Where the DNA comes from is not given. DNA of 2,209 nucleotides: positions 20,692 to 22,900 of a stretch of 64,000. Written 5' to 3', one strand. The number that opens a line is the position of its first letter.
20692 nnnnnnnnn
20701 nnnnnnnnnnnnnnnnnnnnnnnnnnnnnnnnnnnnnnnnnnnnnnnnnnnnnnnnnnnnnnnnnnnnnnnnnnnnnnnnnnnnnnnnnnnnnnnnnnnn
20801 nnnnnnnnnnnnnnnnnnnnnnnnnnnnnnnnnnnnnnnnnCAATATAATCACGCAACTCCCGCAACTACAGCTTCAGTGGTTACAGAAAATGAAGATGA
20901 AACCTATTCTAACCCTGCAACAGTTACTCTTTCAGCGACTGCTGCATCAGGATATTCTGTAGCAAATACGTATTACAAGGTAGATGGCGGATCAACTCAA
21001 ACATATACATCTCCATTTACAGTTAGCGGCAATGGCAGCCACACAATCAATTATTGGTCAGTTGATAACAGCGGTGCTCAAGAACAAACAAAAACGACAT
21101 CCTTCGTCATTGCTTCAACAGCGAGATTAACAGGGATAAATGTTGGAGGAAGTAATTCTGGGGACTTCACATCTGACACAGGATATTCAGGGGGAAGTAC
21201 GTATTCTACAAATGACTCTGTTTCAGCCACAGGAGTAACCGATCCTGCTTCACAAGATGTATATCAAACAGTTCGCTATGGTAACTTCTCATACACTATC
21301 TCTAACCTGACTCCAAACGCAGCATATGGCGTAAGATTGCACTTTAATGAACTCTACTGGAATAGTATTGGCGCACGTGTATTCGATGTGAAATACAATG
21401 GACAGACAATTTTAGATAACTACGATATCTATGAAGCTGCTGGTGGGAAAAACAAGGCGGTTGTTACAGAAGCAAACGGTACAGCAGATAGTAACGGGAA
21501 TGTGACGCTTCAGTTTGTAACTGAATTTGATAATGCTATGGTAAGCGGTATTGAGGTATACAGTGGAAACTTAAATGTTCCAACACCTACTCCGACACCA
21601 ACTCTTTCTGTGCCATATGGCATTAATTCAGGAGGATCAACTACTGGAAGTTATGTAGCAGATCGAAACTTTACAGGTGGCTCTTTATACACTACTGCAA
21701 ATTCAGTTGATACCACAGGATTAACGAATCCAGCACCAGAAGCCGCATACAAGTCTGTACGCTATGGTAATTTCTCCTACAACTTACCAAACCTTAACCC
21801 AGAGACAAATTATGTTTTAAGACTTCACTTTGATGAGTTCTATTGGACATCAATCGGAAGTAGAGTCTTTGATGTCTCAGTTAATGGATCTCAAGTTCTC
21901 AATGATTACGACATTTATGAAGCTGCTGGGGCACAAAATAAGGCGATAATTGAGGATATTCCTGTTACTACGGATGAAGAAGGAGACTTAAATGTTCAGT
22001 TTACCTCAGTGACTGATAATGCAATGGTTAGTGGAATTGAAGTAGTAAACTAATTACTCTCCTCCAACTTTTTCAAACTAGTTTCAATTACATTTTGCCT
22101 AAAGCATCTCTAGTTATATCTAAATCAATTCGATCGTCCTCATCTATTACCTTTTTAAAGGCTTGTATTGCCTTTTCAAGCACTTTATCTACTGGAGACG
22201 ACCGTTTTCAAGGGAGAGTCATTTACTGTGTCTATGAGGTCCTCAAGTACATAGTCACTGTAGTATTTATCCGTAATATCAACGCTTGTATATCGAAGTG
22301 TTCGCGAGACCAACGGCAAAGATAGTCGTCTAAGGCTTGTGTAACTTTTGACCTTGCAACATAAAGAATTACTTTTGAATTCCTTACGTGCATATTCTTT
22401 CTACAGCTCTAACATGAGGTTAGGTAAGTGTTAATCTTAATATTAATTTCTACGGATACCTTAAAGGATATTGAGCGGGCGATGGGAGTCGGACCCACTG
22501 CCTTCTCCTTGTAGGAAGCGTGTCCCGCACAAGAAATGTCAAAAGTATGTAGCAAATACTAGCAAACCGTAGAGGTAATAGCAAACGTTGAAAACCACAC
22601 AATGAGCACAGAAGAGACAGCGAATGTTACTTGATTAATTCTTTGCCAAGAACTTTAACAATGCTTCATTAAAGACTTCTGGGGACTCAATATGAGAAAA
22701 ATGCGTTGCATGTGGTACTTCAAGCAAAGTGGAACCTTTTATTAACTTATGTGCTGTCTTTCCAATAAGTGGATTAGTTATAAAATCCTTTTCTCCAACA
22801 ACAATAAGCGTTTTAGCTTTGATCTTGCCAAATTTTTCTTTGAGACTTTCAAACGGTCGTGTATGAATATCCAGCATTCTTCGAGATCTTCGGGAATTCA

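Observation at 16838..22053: Island-borne giant surface protein with tandem malectin-like carbohydrate-binding domains, paired with a divergently transcribed TPR-containing polytopic membrane protein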

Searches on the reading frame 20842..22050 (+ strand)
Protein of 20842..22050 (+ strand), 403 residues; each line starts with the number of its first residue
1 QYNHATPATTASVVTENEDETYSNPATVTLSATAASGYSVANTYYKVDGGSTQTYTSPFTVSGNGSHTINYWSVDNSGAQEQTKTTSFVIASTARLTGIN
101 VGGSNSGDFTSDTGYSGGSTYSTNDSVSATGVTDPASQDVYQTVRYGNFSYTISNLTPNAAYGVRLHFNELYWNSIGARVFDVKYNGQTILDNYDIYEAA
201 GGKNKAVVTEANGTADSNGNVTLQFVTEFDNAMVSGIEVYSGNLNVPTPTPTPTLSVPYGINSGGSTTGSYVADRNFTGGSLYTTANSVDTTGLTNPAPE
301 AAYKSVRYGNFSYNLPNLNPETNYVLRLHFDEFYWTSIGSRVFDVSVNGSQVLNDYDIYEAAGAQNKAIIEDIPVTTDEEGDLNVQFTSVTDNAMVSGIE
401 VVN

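Call 40: predict_structure(alignment_id=A2)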
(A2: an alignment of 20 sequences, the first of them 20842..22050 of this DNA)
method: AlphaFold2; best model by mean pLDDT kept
length: 403 residues; sequences in the alignment: 20
mean_pLDDT: 84.6   pTM: 0.51
mean pLDDT of the five models: 84.6, 82.5, 80.2, 80.0, 77.3
residues with pLDDT >= 90: 171; 70-90: 190; 50-70: 30; < 50: 12
segments of 3 or more residues with pLDDT < 50: 248-258
pLDDT, mean of each block of 10 residues (from residue 1): 83 73 84 94 95 95 84 94 91 69 80 89 85 82 92 85 88 70 90 82 84 86 87 90 58 45 74 81 89 86 90 82 91 85 95 94 91 89 92 92 80
secondary structure, 60 per line:
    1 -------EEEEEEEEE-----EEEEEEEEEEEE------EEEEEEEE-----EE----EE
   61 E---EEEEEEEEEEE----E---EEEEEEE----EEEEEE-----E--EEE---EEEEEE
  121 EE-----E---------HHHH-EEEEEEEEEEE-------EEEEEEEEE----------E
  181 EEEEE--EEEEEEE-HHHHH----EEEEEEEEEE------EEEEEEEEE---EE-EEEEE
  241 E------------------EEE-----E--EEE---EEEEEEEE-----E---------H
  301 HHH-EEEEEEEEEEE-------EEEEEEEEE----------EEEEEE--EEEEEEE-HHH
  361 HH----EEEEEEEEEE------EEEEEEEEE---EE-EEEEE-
elements in order: E8-16 E22-33 E40-47 E59-61 E65-75 E84-90 E95-100 E109-111 E115-122 H138-141 E143-153 E161-169 E180-185 E188-194 H196-200 E205-214 E221-229 E236-241 E260-262 E271-273 E277-284 H300-303 E305-315 E323-331 E342-347 E350-356 H358-362 E367-376 E383-391 E398-402

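Call 42: fold_search(model_id=the predicted structure, library=pdb)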
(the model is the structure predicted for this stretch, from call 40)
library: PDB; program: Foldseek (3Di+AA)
matches with E <= 10: 1576; with E <= 0.001: 120
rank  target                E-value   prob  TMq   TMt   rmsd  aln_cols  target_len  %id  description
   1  6fig_B                1.5e-17  1.00  0.35  0.36  16.0       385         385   18  Crystal structure of the ANX1 ectodomain from Arabidopsis thaliana (released 2018-07-11)
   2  5y92_A                1.6e-17  1.00  0.35  0.36  16.2       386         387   18  Crystal structure of ANXUR2 extracellular domain from Arabidopsis thaliana (released 2018-02-28)
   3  6fih_A                1.7e-17  1.00  0.35  0.37  16.4       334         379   19  Crystal structure of the ANX2 ectodomain from Arabidopsis thaliana (released 2018-07-11)
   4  5y96_A                2.8e-17  1.00  0.34  0.36  16.0       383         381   19  Crystal structure of ANXUR1 extracellular domain from Arabidopsis thaliana (released 2018-02-28)
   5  6fig_A                3.6e-17  1.00  0.35  0.36  16.3       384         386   17  Crystal structure of the ANX1 ectodomain from Arabidopsis thaliana (released 2018-07-11)
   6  6a5c                  4.9e-17  1.00  0.35  0.37  17.2       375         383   19  Crystal structure of plant Receptor-like Kinase ANX2 (released 2019-06-26)
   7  5y96_B                8.7e-17  1.00  0.35  0.36  16.0       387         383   18  Crystal structure of ANXUR1 extracellular domain from Arabidopsis thaliana (released 2018-02-28)
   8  6a5a_A                1.1e-16  1.00  0.31  0.33  16.8       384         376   17  Crystal structure of plant Receptor-like Kinase ANX1 (released 2019-06-26)
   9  6a5e_A                1.9e-16  1.00  0.34  0.37  16.3       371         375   20  Crystal structure of plant peptide RALF23 in complex with FER and LLG2 (released 2019-06-26)
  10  6a5b                  4.1e-16  1.00  0.34  0.36  15.7       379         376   20  Crystal structure of plant Receptor-like Kinase FER (released 2019-06-26)
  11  5uj6_B                9.0e-11  1.00  0.30  0.15  11.7       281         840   14  Crystal Structure of Bacteroides Uniformis beta-glucuronidase (released 2017-06-28)
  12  5uj6_A                1.1e-10  1.00  0.30  0.15  11.6       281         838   13  Crystal Structure of Bacteroides Uniformis beta-glucuronidase (released 2017-06-28)
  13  6d50_A                1.5e-10  1.00  0.30  0.15  11.5       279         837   13  Bacteroides uniforms beta-glucuronidase 2 bound to D-glucaro-1,5-lactone (released 2018-10-17)
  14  6d8g_B                1.9e-10  1.00  0.29  0.15  11.1       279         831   13  D341A D367A calcium binding mutant of Bacteroides uniformis beta-glucuronidase 2 (released 2018-10-17)
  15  6d8g_A                2.8e-10  1.00  0.30  0.15  11.2       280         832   12  D341A D367A calcium binding mutant of Bacteroides uniformis beta-glucuronidase 2 (released 2018-10-17)
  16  9ikp_A                3.9e-09  1.00  0.33  0.68   3.3       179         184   22  Crystal structure of human malectin (released 2025-07-02)
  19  7kwb_A                1.5e-07  1.00  0.16  0.16  17.9       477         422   12  Surface glycan-binding protein B from Bacteroides thetaiotaomicron (released 2021-02-17)
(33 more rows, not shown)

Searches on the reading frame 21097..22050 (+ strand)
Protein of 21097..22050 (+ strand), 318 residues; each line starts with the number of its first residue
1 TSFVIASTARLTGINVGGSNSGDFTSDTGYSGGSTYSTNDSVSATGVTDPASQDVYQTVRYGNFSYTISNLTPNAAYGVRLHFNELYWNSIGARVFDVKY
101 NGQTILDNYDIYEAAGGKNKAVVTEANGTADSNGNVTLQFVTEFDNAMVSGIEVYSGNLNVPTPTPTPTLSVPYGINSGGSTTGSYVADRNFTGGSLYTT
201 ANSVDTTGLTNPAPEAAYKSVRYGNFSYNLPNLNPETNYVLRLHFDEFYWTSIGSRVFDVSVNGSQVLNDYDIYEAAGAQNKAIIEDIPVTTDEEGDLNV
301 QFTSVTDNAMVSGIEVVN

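Call 21: search_solved_structures(query=window:21097-22050:+, max_evalue=0.01, show_alignments=3)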
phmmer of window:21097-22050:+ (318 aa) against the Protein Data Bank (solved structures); distinct sequences matched with E-value up to 0.01: 12.
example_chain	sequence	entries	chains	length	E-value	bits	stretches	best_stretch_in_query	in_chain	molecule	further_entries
2k46_A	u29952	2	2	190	3.8e-10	43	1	210-304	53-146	MGC80075 protein | Malectin-A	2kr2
2jwp_A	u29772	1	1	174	3.8e-10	43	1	210-304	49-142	Malectin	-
9ikp_A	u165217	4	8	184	9.2e-09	38.5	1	210-302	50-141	Malectin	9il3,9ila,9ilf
6s7t_I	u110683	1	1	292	2e-08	37.4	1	210-302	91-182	Malectin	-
5y96_A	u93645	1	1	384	0.00011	25.1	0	233-270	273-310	Receptor-like protein kinase ANXUR1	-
5y96_B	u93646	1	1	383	0.00011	25.1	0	233-270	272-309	Receptor-like protein kinase ANXUR1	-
6a5a_B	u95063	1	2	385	0.00011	25.1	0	233-270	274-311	Receptor-like protein kinase ANXUR1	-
6fig_A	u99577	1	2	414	0.00022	24.1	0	233-270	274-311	Receptor-like protein kinase ANXUR1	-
9hhu_A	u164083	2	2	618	0.00062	22.6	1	26-124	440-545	non-specific serine/threonine protein kinase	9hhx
5y92_A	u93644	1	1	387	0.001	21.9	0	234-271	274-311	Receptor-like protein kinase ANXUR2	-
6fih_A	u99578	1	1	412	0.0013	21.5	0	234-271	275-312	Receptor-like protein kinase ANXUR2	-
6a5c_A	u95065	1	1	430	0.0014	21.5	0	234-271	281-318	Receptor-like protein kinase ANXUR2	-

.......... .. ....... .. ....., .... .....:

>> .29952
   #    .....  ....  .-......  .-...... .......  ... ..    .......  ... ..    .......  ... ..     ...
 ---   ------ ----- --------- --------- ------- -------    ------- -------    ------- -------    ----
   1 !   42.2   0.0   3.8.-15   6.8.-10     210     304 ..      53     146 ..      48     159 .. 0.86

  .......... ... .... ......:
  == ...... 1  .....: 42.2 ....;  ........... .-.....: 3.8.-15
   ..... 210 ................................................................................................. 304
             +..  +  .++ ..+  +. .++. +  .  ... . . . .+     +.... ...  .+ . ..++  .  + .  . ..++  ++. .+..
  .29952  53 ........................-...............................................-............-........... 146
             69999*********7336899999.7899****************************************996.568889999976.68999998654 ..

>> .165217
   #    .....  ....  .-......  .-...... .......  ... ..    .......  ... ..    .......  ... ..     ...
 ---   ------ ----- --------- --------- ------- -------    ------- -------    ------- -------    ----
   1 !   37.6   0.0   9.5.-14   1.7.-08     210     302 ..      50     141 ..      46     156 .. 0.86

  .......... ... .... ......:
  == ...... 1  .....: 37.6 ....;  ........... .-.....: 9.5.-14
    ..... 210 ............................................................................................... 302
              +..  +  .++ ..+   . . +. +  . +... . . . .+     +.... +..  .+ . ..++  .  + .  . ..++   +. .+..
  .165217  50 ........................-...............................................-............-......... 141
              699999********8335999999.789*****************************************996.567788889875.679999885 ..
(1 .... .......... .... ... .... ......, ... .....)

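Call 63: find_homologous_proteins(query=window:21127-22050:+, max_evalue=0.00001)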
Query window:21127-22050:+ (308 aa): 275 proteins with E <= 0.00001 among 3888 candidates; the best 120 are listed.
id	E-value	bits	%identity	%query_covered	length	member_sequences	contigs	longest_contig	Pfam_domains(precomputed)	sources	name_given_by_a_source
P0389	1.5e-120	420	54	99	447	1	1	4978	PF11721.15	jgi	jgi:hypothetical protein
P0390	7.6e-120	418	50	99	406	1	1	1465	PF12819.14,PF00041.28,PF20620.5,PF11721.15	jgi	jgi:hypothetical protein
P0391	3.9e-113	396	54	99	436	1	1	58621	PF12819.14,PF11721.15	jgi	-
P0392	2.4e-110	387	52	98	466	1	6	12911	PF12819.14,PF11721.15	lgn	-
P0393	2.2e-109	384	49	99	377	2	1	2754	PF12819.14,PF00041.28,PF20620.5,PF11721.15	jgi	jgi:hypothetical protein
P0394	5.7e-105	369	52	99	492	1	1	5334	PF12819.14,PF11721.15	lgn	-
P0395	3.3e-103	363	56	99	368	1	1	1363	PF12819.14,PF11721.15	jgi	-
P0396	6.0e-100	353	55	99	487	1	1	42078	PF01011.29,PF13360.14,PF12819.14,PF13570.14,PF11721.15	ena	-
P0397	1.5e-99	351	53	99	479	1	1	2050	PF12819.14,PF11721.15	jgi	jgi:hypothetical protein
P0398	1.0e-96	342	59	49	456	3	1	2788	PF13620.13,PF17210.10,PF00041.28,PF11721.15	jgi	-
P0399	5.3e-95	336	51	99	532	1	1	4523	PF12819.14,PF11721.15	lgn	-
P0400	3.6e-93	330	53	99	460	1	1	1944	PF12819.14,PF11721.15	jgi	jgi:hypothetical protein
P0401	1.3e-92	329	51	99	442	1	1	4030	PF12819.14,PF11721.15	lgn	-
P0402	2.2e-92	328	52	100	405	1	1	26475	PF12819.14,PF11721.15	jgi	jgi:hypothetical protein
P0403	3.7e-91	324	42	93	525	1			PF12819.14,PF24614.2,PF11721.15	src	-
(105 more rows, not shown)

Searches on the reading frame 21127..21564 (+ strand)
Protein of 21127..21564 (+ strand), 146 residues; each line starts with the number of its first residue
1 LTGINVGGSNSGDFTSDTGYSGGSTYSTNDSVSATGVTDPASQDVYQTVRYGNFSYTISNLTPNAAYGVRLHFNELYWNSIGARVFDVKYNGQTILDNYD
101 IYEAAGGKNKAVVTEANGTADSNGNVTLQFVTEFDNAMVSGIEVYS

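Call 39: search_solved_structures(query=A3, max_evalue=0.001, show_alignments=2)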
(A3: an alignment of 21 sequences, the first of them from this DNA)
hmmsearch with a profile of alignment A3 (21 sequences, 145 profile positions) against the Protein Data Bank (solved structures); distinct sequences matched with E-value up to 0.001: 15.
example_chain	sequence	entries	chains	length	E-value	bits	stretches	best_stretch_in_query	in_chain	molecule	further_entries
2jwp_A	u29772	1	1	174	8.7e-14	55.1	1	37-128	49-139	Malectin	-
2k46_A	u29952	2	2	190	1.1e-13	54.7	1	37-128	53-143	MGC80075 protein | Malectin-A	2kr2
9ikp_A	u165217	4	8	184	1.4e-12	51.2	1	37-128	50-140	Malectin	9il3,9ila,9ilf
6s7t_I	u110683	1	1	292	3.9e-12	49.7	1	37-127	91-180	Malectin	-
6a5e_A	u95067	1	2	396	1.2e-07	35.1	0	39-144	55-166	Receptor-like protein kinase FERONIA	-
6a5b_A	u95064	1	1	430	1.6e-07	34.7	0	39-144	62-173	Receptor-like protein kinase FERONIA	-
5y92_A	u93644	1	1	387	3.3e-07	33.7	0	38-120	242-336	Receptor-like protein kinase ANXUR2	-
6fih_A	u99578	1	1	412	4e-07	33.5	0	38-120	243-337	Receptor-like protein kinase ANXUR2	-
6a5c_A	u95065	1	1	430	4.4e-07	33.3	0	38-120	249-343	Receptor-like protein kinase ANXUR2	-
5y96_B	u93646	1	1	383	9e-07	32.3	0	53-122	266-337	Receptor-like protein kinase ANXUR1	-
5y96_A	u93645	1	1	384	9.1e-07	32.3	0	53-122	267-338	Receptor-like protein kinase ANXUR1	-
6a5a_B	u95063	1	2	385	9.2e-07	32.3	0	53-122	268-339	Receptor-like protein kinase ANXUR1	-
6fig_A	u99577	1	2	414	1.2e-06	31.9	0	53-122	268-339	Receptor-like protein kinase ANXUR1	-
9hhu_A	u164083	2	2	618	1.7e-05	28.2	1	21-123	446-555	non-specific serine/threonine protein kinase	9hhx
6ed1_A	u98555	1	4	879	4.6e-05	26.8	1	36-144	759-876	Glycosyl hydrolase family 2, sugar binding domain protein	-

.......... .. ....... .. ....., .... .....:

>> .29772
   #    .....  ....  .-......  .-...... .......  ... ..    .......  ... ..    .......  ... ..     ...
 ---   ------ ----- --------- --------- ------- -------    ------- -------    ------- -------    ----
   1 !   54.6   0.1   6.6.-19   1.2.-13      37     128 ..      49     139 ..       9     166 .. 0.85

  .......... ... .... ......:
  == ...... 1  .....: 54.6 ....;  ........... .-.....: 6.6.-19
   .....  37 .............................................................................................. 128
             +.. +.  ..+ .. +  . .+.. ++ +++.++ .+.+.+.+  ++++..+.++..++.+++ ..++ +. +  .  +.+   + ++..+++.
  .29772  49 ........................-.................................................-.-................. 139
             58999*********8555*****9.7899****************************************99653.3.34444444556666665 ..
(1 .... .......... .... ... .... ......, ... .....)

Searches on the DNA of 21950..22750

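Call 72: search_rna_families(source=window, start=21950, end=22750, threshold=evalue, max_evalue=1)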
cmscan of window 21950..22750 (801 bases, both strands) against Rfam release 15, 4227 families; matches with E-value up to 1: 0.
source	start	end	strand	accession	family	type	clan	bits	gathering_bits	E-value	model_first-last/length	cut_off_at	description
